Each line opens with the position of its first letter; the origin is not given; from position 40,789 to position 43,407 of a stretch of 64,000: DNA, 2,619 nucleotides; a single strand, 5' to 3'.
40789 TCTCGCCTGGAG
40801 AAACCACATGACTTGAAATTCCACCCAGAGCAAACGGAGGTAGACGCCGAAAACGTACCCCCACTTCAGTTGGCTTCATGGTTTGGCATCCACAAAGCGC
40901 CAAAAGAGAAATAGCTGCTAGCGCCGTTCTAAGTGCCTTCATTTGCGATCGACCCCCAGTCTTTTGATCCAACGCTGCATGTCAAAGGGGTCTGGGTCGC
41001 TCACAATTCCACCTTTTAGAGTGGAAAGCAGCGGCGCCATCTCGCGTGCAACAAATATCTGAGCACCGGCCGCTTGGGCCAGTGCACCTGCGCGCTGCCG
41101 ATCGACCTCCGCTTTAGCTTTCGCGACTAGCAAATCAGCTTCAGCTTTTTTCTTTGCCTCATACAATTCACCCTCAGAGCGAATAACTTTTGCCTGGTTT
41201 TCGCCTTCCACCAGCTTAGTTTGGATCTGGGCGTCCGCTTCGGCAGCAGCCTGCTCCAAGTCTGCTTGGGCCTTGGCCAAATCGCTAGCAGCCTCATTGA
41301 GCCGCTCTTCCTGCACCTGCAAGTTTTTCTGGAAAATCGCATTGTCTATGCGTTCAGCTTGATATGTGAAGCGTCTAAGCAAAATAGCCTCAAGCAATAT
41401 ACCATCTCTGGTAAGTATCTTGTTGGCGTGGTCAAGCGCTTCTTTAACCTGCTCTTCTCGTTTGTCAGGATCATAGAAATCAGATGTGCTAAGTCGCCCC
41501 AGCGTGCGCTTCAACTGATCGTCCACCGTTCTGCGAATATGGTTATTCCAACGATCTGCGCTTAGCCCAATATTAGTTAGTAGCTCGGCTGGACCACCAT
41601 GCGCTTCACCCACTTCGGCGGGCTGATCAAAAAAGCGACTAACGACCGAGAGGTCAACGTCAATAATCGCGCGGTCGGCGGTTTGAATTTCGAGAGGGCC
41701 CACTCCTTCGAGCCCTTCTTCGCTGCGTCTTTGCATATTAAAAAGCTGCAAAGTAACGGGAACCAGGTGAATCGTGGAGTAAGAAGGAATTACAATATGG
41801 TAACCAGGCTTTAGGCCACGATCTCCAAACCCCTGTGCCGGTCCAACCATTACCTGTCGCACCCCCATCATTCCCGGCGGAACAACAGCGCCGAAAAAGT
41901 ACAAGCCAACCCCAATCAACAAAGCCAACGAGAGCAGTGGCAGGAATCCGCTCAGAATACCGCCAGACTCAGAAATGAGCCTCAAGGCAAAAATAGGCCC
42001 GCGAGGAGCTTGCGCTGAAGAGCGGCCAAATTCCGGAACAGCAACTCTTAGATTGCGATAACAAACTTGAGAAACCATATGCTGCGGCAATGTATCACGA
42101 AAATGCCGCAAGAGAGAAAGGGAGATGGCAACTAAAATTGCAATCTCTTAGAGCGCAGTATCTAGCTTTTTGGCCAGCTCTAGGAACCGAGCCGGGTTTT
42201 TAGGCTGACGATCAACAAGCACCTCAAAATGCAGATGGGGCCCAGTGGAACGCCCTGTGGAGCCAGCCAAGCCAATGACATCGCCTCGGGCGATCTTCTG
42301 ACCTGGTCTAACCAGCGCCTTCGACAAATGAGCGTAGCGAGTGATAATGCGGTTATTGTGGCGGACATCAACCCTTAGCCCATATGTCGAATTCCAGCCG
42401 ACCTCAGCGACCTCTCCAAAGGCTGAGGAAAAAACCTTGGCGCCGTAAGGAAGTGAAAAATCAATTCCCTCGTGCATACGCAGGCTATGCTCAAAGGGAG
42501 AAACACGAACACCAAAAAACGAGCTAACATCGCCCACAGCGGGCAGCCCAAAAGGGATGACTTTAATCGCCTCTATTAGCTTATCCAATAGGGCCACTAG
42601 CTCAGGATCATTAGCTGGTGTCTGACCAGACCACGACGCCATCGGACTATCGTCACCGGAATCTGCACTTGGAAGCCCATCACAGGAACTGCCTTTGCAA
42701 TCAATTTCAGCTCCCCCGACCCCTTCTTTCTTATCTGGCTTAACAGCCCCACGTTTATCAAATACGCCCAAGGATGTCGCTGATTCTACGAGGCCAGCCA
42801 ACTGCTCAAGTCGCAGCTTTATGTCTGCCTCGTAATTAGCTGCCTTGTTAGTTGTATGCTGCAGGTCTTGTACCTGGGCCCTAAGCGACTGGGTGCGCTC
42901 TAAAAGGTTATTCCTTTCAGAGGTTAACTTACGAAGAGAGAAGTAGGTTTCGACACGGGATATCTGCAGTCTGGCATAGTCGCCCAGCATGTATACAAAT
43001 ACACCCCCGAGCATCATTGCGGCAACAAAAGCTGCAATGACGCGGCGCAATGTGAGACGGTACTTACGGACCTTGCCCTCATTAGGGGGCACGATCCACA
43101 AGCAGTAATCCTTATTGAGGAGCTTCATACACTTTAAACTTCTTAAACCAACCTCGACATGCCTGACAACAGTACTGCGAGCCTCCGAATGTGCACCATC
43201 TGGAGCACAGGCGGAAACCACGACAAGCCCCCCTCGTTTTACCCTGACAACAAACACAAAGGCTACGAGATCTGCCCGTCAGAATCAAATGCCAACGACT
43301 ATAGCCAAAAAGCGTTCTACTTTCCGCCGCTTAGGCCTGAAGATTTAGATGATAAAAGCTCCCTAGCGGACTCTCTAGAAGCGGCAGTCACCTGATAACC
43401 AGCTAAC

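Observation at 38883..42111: SPFH pair translationally coupled to mdh-sdhCAB-sucCD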

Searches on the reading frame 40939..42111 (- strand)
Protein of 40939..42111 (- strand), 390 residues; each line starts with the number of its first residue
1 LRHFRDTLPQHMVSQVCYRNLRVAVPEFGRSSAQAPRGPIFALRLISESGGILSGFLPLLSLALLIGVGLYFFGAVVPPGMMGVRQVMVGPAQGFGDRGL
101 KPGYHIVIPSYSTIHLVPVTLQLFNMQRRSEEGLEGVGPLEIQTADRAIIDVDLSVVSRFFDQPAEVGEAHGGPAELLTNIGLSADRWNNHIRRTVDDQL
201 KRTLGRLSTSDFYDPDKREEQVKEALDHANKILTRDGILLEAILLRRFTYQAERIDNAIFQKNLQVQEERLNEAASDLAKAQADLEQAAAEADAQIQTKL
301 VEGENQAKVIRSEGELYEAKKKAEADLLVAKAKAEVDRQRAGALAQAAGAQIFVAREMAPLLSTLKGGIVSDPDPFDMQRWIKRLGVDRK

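Call 5: search_protein_families(library=pfam, proteins=[window:40939-42111:-], max_evalue=0.01)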
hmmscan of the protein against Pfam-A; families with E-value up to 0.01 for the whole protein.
window:40939-42111:- (390 aa): 1 family
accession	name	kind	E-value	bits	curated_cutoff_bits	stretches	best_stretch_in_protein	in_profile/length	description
PF01145.31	Band_7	-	6.3e-17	62.6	23.6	1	76-283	2-167/176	SPFH domain / Band 7 family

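Call 6: search_protein_families(library=ncbifam, proteins=[window:40939-42111:-], max_evalue=0.01)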
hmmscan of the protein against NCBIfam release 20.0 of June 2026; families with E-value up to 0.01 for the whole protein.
window:40939-42111:- (390 aa): 0 families

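Call 16: search_solved_structures(query=window:40939-42111:-, max_evalue=1)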
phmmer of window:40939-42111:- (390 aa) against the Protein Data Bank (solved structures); distinct sequences matched with E-value up to 1: 8.
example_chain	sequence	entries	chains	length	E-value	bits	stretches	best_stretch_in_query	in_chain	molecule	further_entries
9paw_XB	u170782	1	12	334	0.2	13.9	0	257-325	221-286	Modulator of FtsH protease HflC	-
7vhq_G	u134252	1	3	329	0.2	13.9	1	257-325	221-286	Modulator of FtsH protease HflC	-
7vhp_G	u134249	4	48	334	0.24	13.6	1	255-325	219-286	Modulator of FtsH protease HflC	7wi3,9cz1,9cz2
9we7_A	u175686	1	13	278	0.42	12.8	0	251-327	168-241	Erlin-1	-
9sze_F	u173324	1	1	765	0.51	12.5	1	260-334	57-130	Tail tape measure protein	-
9vvg_A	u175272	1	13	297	0.52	12.5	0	251-327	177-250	Erlin-1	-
9vvj_A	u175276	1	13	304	0.65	12.2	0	251-327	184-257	Erlin-1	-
8z5g_A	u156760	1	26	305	0.85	11.8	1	290-358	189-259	Protein QmcA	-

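Call 33: find_homologous_proteins(query=window:40939-41985:-)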
Query window:40939-41985:- (348 aa): 108 proteins with E <= 0.001 among 8000 candidates.
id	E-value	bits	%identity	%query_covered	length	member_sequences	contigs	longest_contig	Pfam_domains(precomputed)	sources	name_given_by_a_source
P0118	3.6e-221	751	100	100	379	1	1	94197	PF01145.32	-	-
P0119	7.1e-182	622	81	99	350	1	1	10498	PF01145.32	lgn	-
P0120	3.3e-146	505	70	94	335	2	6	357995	PF01145.32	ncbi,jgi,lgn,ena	jgi:regulator of protease activity HflC (stomatin/prohibitin superfamily)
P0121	3.4e-144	498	70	93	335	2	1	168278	PF01145.32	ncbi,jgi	jgi:regulator of protease activity HflC (stomatin/prohibitin superfamily)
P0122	9.7e-142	490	63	99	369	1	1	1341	PF01145.32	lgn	-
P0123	3.7e-138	478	65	92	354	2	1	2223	PF01145.32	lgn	-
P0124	1.4e-137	476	64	98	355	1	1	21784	PF01145.32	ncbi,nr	ncbi:MAG: hypothetical protein J0M12_07020 [Deltaproteobacteria bacterium]|nr:hypothetical protein [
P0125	1.7e-137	476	63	99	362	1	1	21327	PF01145.32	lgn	-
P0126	2.1e-137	476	63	100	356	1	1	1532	PF01145.32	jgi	-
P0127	2.5e-137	476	62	100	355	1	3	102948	PF01145.32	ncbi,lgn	-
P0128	1.5e-134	466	62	98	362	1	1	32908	PF01145.32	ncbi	-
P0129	1.6e-134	466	63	94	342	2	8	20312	PF01145.32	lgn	-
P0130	1.3e-130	453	62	97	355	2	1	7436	PF01145.32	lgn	-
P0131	7.7e-127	441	64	93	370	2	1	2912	PF01145.32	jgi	-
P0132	5.3e-124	432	60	92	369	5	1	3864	PF01145.32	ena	-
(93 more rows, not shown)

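Call 38: search_solved_structures(query=A3, max_evalue=1)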
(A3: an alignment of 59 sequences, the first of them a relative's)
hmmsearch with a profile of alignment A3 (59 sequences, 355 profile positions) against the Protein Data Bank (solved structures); distinct sequences matched with E-value up to 1: 13.
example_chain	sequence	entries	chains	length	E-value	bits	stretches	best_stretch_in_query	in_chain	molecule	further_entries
9paw_XB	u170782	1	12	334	8.1e-06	28.1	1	21-287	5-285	Modulator of FtsH protease HflC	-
7vhq_G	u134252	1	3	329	1.1e-05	27.7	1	21-287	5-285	Modulator of FtsH protease HflC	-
7vhp_G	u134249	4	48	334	1.3e-05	27.4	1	21-287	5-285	Modulator of FtsH protease HflC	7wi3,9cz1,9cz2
8z5g_A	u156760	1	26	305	0.0019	20.3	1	181-302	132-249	Protein QmcA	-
8rrh_A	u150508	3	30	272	0.06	15.4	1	161-262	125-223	Prohibitin 1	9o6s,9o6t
9o9z_A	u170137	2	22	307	0.068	15.2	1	163-262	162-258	Prohibitin 1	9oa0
9unl_E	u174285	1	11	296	0.078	15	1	163-262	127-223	Prohibitin 1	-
5khu_C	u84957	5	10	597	0.24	13.4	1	158-220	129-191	Cell division cycle protein 23 homolog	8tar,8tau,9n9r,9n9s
5g04_C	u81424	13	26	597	0.24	13.4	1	158-220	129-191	CELL DIVISION CYCLE PROTEIN 23 HOMOLOG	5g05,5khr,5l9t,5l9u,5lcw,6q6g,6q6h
9urz_B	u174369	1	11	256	0.61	12.1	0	180-263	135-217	Prohibitin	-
5yq7_L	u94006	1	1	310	0.8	11.7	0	13-87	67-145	Precursor for L subunits of photosynthetic reaction center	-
8hju_L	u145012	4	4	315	0.83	11.7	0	13-87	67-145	Reaction center protein L chain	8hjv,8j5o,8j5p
3iv1_A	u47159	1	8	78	0.85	11.6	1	218-270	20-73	Tumor susceptibility gene 101 protein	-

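Call 48: predict_structure(alignment_id=A3)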
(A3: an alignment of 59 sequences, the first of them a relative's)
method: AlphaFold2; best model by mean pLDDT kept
length: 379 residues; sequences in the alignment: 59
mean_pLDDT: 83.6   pTM: 0.59
mean pLDDT of the five models: 83.6, 83.4, 83.4, 82.4, 81.3
residues with pLDDT >= 90: 242; 70-90: 40; 50-70: 52; < 50: 45
segments of 3 or more residues with pLDDT < 50: 18-20, 22-24, 26-38, 336-342, 349-352, 354-361
pLDDT, mean of each block of 10 residues (from residue 1): 51 50 47 48 85 93 95 97 97 95 97 87 79 95 97 92 97 96 98 97 97 98 98 94 80 97 98 97 97 95 94 90 80 53 50 43 61 60
secondary structure, 60 per line:
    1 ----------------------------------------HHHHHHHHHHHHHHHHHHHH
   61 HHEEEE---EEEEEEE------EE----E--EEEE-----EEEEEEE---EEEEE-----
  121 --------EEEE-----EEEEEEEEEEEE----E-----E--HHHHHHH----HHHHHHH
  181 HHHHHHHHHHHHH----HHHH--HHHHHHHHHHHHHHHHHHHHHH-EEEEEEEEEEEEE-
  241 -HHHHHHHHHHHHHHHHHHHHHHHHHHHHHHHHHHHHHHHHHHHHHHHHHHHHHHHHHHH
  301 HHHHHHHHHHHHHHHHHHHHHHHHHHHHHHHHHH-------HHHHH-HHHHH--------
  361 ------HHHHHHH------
elements in order: H41-62 E63-66 E70-76 E92-95 E101-107 E111-115 E129-132 E138-149 H163-169 H174-193 H198-201 H204-225 E227-239 H242-334 H342-346 H348-352 H367-373

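Call 51: fold_search(model_id=the predicted structure, library=pdb)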
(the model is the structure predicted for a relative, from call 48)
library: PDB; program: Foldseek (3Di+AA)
matches with E <= 10: 235; with E <= 0.001: 65
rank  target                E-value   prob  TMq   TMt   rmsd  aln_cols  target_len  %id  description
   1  7vhq_G                4.2e-15  1.00  0.40  0.50  18.1       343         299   17  Structural insights into the membrane microdomain organization by SPFH family proteins (released 2022-01-19)
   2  8rrh_B                4.6e-13  1.00  0.40  0.50  31.9       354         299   15  The human prohibitin complex (released 2024-12-18)
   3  9vvj_A                6.5e-13  1.00  0.36  0.44  19.2       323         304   16  Cryo-EM structure of the erlin1/2 complex purified using DDM and GDN (released 2026-03-25)
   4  9z7u_B                8.3e-13  1.00  0.38  0.51  31.8       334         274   16  Human Stomatin - C8 Symmetry (released 2026-02-25)
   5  9oh9_B                8.3e-13  1.00  0.38  0.55  31.6       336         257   16  Human Stomatin Complex in Native Membrane Vesicles (released 2025-08-13)
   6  9o9z_a                1.4e-12  1.00  0.39  0.55  26.3       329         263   15  The human PHB1/2 complex (closed) (released 2025-10-22)
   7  9vvj_a                1.4e-12  1.00  0.36  0.44  19.4       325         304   15  Cryo-EM structure of the erlin1/2 complex purified using DDM and GDN (released 2026-03-25)
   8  8rrh_A                1.8e-12  1.00  0.39  0.53  32.8       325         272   14  The human prohibitin complex (released 2024-12-18)
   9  9oh9_A                2.9e-12  1.00  0.38  0.54  30.8       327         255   15  Human Stomatin Complex in Native Membrane Vesicles (released 2025-08-13)
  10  9o9u_A                4.6e-12  1.00  0.35  0.44  18.8       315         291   16  The Erlin1/2 complex (released 2025-10-22)
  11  9o9z_A                5.8e-12  1.00  0.37  0.57  29.7       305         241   15  The human PHB1/2 complex (closed) (released 2025-10-22)
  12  9paw_XB               6.2e-12  1.00  0.37  0.49  18.9       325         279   19  Cryo-EM structure of the engineered HflK/C variant stabilized in the closed conformation via disulfide bond crosslink (released 2026-03-04)
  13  7vhq_E                7.4e-12  1.00  0.38  0.52  18.7       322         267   15  Structural insights into the membrane microdomain organization by SPFH family proteins (released 2022-01-19)
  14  9z7u_C                9.4e-12  1.00  0.38  0.52  31.5       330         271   16  Human Stomatin - C8 Symmetry (released 2026-02-25)
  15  9vvg_A                1.2e-11  1.00  0.36  0.44  19.9       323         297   17  Cryo-EM structure of the erlin1/2 complex purified using GDN and CHS (released 2026-03-25)
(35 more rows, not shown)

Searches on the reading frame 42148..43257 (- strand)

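Call 5: search_protein_families(library=pfam, proteins=[window:42148-43257:-], max_evalue=0.01)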
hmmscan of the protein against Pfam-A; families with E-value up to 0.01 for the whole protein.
window:42148-43257:- (369 aa): 1 family
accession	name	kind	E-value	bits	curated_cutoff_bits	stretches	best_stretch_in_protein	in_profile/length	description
PF01551.29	Peptidase_M23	-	2.1e-30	105.2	28.7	1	260-355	1-96/96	Peptidase family M23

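Call 68: search_protein_families(library=ncbifam, proteins=[window:42148-43257:-], max_evalue=0.00001)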
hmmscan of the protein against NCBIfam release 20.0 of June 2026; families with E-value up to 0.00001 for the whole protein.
window:42148-43257:- (369 aa): 13 families
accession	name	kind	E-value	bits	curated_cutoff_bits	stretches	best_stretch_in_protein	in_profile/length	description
NF008652.0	PRK11649.1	equivalog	3.4e-32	111.7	341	1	245-356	295-407/439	murein DD-endopeptidase MepM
NF053825.1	PdgNdpepShyA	equivalog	6.1e-27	94.4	700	1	245-355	279-389/425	peptidoglycan DD-endopeptidase ShyA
NF053824.1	PdgNdpepShyC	equivalog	1e-25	90.5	700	1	245-356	279-390/429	peptidoglycan DD-endopeptidase ShyC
NF052530.1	Heli_ShapePgp3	exception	7.6e-20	71.1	300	1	236-361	141-266/270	peptidoglycan metallopeptidase Pgp3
NF041208.1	celldiv_DipM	equivalog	2.3e-16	60.1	740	1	260-360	317-418/419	cell division endopeptidase DipM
NF050804.1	CellDivDipMCaul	equivalog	1.2e-15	57.3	900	1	236-357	507-624/634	cell division endopeptidase DipM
NF053738.1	S2SprSpoIIQBc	equivalog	1.8e-15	57.2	250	1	255-360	115-224/232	stage II sporulation protein SpoIIQ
NF052336.1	PdgHdaseHSB100310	equivalog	2.2e-14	53.6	500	1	236-349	35-144/316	peptidoglycan hydrolase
NF040883.1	amid_act_ActS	equivalog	4.4e-12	45.8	375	1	254-359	128-233/242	amidase activator ActS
NF052529.1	PG_M23_Pgp6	exception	1.5e-11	43.7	600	1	261-354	334-427/452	peptidoglycan metallopeptidase Pgp6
NF008123.1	PRK10871.1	equivalog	1.4e-09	37.9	311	1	260-359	263-362/365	murein hydrolase activator NlpD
NF008644.1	PRK11637.1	equivalog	4.4e-08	32.5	270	1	258-359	283-383/385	murein hydrolase activator EnvC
NF004799.0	PRK06148.1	subfamily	7.8e-06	24.1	1128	0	260-351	439-542/1015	hypothetical protein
